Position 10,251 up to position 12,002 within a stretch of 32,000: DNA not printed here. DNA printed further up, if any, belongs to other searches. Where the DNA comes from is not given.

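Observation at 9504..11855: Cysteine synthase fused in-frame to a CysRS whose class I signature motifs are degenerate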

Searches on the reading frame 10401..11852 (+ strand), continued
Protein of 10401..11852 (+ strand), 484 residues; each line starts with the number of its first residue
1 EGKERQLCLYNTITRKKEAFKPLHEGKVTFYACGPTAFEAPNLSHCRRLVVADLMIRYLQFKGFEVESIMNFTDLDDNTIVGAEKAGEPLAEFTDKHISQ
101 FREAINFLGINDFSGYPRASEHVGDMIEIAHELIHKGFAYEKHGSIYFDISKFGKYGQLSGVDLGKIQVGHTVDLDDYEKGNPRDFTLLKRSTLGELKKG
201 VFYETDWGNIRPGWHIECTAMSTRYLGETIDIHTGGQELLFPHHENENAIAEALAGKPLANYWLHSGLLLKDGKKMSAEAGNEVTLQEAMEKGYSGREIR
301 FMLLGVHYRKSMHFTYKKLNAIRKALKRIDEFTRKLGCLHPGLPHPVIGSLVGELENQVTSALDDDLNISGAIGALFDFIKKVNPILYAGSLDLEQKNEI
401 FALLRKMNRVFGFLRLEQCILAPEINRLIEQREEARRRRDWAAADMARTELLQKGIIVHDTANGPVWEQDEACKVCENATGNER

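Call 78: find_encoding_contigs(protein=P0467, flank=3000, max_places=3)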
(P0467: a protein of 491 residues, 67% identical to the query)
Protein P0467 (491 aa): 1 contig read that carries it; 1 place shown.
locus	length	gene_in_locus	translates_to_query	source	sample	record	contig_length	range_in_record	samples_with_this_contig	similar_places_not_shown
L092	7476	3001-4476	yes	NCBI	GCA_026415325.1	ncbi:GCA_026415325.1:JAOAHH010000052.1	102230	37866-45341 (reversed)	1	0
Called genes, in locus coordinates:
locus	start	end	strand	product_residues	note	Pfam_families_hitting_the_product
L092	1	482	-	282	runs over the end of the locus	PF08668:HDOD, PF01966:HD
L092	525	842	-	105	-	-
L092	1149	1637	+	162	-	PF02559:CarD_TRCF_RID, PF21095:CarD_C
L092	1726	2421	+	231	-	PF01128:IspD, PF12804:NTP_transf_3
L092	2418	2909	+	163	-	PF02542:YgbB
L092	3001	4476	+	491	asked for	PF01406:tRNA-synt_1e, PF01921:tRNA-synt_1f (faint), PF09334:tRNA-synt_1g (weak), PF00133:tRNA-synt_1 (weak), PF09334:tRNA-synt_1g (weak), PF09190:DALR_2, PF23493:CysS_C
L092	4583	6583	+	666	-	PF00270:DEAD (weak), PF04851:ResIII, PF17757:UvrB_inter, PF27431:UvrB_3rd, PF00271:Helicase_C, PF12344:UvrB, PF02151:UVR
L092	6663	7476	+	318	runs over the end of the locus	PF00140:Sigma70_r1_2, PF04542:Sigma70_r2, PF04545:Sigma70_r4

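Call 79: find_encoding_contigs(protein=P0534, flank=3000, max_places=8)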
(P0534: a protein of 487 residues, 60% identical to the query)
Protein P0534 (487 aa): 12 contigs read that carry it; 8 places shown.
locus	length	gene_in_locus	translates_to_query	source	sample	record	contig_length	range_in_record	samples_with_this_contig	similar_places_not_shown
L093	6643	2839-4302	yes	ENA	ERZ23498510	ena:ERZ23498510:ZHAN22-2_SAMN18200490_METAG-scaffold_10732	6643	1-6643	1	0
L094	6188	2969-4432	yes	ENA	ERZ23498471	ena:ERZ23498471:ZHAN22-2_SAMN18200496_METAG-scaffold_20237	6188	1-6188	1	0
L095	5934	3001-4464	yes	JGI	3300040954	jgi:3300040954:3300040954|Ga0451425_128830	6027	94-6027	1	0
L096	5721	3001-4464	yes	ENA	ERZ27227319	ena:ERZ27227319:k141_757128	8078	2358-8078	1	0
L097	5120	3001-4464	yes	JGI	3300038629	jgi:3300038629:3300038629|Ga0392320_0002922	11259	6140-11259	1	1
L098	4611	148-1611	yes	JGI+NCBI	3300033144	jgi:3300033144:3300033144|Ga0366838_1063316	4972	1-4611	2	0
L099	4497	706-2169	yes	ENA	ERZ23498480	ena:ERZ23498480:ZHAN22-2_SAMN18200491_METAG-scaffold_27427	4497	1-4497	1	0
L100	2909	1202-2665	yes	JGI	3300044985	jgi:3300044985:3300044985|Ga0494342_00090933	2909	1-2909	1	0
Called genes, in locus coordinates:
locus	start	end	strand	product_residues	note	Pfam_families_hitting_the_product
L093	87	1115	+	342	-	PF27675:YCF81_N, PF01850:PIN, PF01938:TRAM (weak)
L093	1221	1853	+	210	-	-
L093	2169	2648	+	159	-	PF02542:YgbB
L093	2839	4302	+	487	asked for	PF01406:tRNA-synt_1e, PF00133:tRNA-synt_1 (faint), PF09334:tRNA-synt_1g, PF01921:tRNA-synt_1f (weak), PF09190:DALR_2, PF23493:CysS_C (faint)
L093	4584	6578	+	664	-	PF00270:DEAD (weak), PF04851:ResIII, PF17757:UvrB_inter, PF27431:UvrB_3rd, PF00271:Helicase_C, PF12344:UvrB, PF02151:UVR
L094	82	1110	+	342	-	PF27675:YCF81_N, PF01850:PIN, PF01938:TRAM (weak)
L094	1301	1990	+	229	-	PF01128:IspD, PF12804:NTP_transf_3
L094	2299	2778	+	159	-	PF02542:YgbB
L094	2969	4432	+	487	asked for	PF01406:tRNA-synt_1e, PF00133:tRNA-synt_1 (faint), PF09334:tRNA-synt_1g, PF01921:tRNA-synt_1f (weak), PF09190:DALR_2, PF23493:CysS_C (faint)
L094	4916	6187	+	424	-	?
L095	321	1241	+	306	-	PF27675:YCF81_N, PF01850:PIN, PF01938:TRAM (weak)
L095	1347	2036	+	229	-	PF01128:IspD, PF12804:NTP_transf_3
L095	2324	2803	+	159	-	PF02542:YgbB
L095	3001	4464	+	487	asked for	PF01406:tRNA-synt_1e, PF00133:tRNA-synt_1 (faint), PF09334:tRNA-synt_1g, PF01921:tRNA-synt_1f (weak), PF09190:DALR_2, PF23493:CysS_C (faint)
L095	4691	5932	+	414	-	?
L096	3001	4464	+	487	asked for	PF01406:tRNA-synt_1e, PF00133:tRNA-synt_1 (faint), PF09334:tRNA-synt_1g, PF01921:tRNA-synt_1f (weak), PF09190:DALR_2, PF23493:CysS_C (faint)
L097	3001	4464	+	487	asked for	PF01406:tRNA-synt_1e, PF00133:tRNA-synt_1 (faint), PF09334:tRNA-synt_1g, PF01921:tRNA-synt_1f (weak), PF09190:DALR_2, PF23493:CysS_C (faint)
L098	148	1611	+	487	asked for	PF01406:tRNA-synt_1e, PF00133:tRNA-synt_1 (faint), PF09334:tRNA-synt_1g, PF01921:tRNA-synt_1f (weak), PF09190:DALR_2, PF23493:CysS_C (faint)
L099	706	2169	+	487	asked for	PF01406:tRNA-synt_1e, PF00133:tRNA-synt_1 (faint), PF09334:tRNA-synt_1g, PF01921:tRNA-synt_1f (weak), PF09190:DALR_2, PF23493:CysS_C (faint)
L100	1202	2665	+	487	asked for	PF01406:tRNA-synt_1e, PF00133:tRNA-synt_1 (faint), PF09334:tRNA-synt_1g, PF01921:tRNA-synt_1f (weak), PF09190:DALR_2, PF23493:CysS_C (faint)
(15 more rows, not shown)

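Call 80: find_encoding_contigs(protein=P0508, flank=3000, max_places=3)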
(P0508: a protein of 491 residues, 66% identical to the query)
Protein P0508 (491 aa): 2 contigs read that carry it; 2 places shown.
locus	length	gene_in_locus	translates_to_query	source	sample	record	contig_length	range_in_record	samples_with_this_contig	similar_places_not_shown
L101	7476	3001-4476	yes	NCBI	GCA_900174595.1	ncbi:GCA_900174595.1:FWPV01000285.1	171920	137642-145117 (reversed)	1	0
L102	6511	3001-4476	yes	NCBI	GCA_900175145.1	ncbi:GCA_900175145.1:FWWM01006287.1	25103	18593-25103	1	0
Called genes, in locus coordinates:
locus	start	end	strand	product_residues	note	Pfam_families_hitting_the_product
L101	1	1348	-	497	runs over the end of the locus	PF05547:Peptidase_M6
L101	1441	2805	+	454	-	PF01225:Mur_ligase, PF08245:Mur_ligase_M, PF02875:Mur_ligase_C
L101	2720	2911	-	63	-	-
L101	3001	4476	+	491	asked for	PF01406:tRNA-synt_1e, PF01921:tRNA-synt_1f (faint), PF00133:tRNA-synt_1 (faint), PF09334:tRNA-synt_1g, PF09190:DALR_2, PF23493:CysS_C (weak)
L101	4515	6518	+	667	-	PF00270:DEAD (weak), PF04851:ResIII, PF17757:UvrB_inter, PF27431:UvrB_3rd, PF00271:Helicase_C, PF12344:UvrB, PF02151:UVR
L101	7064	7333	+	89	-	PF01541:GIY-YIG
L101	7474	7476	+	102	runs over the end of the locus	-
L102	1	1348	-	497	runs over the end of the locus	PF05547:Peptidase_M6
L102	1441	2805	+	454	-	PF01225:Mur_ligase, PF08245:Mur_ligase_M, PF02875:Mur_ligase_C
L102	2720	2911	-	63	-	-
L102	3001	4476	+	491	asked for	PF01406:tRNA-synt_1e, PF01921:tRNA-synt_1f (faint), PF00133:tRNA-synt_1 (faint), PF09334:tRNA-synt_1g, PF09190:DALR_2, PF23493:CysS_C (weak)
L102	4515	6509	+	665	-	?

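Call 81: find_encoding_contigs(protein=P0516, flank=3000, max_places=3)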
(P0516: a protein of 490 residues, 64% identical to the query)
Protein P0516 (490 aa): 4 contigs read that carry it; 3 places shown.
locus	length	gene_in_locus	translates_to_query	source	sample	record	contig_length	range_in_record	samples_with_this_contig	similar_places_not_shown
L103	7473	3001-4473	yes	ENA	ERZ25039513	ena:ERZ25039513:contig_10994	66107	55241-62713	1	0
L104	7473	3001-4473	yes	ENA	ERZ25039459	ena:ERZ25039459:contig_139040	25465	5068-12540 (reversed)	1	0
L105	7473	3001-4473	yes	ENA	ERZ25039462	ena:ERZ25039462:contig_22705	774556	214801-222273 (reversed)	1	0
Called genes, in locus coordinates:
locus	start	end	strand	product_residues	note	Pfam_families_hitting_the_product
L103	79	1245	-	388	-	PF00155:Aminotran_1_2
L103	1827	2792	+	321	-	PF00480:ROK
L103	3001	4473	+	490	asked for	PF00133:tRNA-synt_1 (faint), PF01406:tRNA-synt_1e, PF01921:tRNA-synt_1f (faint), PF09334:tRNA-synt_1g, PF09190:DALR_2, PF23493:CysS_C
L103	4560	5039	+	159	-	-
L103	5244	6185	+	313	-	PF00581:Rhodanese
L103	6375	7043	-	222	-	PF01925:TauE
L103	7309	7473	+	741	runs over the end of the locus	PF00403:HMA, PF00122:E1-E2_ATPase, PF00702:Hydrolase, PF08282:Hydrolase_3 (faint)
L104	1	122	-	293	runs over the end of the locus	PF00561:Abhydrolase_1, PF12146:Hydrolase_4, PF12697:Abhydrolase_6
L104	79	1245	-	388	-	PF00155:Aminotran_1_2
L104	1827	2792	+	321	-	PF00480:ROK, PF01869:BcrAD_BadFG (faint)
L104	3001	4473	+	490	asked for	PF00133:tRNA-synt_1 (faint), PF01406:tRNA-synt_1e, PF01921:tRNA-synt_1f (faint), PF09334:tRNA-synt_1g, PF09190:DALR_2, PF23493:CysS_C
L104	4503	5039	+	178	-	-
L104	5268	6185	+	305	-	PF00581:Rhodanese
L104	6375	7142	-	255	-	PF01925:TauE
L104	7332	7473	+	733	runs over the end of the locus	PF00403:HMA, PF00122:E1-E2_ATPase, PF00702:Hydrolase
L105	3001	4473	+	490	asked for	PF00133:tRNA-synt_1 (faint), PF01406:tRNA-synt_1e, PF01921:tRNA-synt_1f (faint), PF09334:tRNA-synt_1g, PF09190:DALR_2, PF23493:CysS_C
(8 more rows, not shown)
